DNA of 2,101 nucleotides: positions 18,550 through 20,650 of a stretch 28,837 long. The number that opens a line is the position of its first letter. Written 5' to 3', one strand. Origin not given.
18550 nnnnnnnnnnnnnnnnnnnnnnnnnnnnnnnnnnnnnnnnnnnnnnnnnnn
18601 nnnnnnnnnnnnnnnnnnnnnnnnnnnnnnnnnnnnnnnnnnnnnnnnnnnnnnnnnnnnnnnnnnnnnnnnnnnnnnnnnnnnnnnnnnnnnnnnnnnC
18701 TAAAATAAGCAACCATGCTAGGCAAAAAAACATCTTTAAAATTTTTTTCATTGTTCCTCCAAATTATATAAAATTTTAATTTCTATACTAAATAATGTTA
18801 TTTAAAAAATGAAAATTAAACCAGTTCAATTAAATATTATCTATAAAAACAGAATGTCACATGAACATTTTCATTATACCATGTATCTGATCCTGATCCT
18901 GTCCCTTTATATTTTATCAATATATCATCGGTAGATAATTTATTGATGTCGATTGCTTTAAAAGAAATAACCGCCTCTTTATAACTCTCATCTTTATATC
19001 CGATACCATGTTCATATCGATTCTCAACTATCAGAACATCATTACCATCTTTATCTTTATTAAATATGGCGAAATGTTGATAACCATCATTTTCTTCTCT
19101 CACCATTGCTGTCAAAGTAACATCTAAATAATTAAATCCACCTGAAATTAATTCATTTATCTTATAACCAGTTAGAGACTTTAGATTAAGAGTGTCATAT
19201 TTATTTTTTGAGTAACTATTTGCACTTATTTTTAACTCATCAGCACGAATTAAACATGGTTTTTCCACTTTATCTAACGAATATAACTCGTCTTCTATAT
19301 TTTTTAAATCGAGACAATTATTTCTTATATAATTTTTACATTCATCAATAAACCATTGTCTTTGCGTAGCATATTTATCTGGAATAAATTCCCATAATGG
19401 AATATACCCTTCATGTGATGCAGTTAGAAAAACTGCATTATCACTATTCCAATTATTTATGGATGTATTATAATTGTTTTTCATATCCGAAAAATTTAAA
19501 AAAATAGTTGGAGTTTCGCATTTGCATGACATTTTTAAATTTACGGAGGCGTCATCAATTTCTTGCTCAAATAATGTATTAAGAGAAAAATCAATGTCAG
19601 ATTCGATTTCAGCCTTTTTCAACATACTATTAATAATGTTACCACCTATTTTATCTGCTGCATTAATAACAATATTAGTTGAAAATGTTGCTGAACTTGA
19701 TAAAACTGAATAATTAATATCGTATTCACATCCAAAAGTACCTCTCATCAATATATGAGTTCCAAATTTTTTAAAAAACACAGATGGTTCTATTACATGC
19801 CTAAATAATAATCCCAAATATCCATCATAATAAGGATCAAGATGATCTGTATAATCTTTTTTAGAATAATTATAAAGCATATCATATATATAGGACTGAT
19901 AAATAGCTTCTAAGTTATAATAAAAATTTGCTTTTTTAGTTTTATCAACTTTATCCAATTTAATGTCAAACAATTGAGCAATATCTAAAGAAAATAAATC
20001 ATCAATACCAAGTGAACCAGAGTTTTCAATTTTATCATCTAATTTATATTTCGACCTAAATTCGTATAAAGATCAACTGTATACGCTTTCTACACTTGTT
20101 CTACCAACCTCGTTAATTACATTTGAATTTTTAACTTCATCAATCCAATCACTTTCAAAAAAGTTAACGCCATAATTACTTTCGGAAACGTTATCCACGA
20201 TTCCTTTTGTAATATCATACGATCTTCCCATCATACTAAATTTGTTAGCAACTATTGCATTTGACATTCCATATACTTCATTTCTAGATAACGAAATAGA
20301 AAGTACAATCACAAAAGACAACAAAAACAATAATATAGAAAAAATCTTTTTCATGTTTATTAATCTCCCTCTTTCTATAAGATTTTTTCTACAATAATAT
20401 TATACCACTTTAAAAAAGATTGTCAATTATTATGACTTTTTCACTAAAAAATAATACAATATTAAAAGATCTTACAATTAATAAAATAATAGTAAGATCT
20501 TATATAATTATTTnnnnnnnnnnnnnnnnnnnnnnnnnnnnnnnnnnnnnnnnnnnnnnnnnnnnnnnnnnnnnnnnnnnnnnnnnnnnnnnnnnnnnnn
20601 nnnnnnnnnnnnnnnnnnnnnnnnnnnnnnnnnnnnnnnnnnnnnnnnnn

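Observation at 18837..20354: MACPF-like pore-forming protein gene with its own strong promoter, split by a single in-frame TGA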

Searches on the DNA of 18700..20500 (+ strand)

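Call 19: search_dna_similar(query=window:18700-20500:+, collection=plasmids, mode=distant)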
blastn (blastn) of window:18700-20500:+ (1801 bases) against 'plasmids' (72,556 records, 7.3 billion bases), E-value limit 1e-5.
No match.
